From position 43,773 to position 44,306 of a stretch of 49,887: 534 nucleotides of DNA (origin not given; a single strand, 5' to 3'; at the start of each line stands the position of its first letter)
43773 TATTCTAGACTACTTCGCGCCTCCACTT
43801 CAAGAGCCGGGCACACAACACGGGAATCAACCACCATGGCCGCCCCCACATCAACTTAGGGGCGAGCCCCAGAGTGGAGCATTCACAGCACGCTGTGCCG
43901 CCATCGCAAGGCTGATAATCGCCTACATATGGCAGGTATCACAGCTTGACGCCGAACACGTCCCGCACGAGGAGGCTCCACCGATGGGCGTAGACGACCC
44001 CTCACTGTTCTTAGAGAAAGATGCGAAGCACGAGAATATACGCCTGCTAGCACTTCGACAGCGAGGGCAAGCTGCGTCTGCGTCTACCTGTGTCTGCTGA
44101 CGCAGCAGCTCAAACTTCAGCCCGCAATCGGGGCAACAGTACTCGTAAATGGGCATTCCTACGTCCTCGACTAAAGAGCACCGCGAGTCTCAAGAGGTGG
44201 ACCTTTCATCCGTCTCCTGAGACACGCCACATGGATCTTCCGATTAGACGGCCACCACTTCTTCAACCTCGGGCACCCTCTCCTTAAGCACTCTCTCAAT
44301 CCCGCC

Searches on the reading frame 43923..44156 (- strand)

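Call 23: search_protein_families(library=pfam, proteins=[window:43923-44156:-], max_evalue=0.001)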
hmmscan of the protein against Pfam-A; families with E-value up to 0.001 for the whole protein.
window:43923-44156:- (77 aa): 1 family
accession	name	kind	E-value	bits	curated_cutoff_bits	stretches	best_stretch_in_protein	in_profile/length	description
PF09723.15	Zn_ribbon_8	-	5.9e-13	49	34.4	1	1-41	1-41/41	Zinc ribbon domain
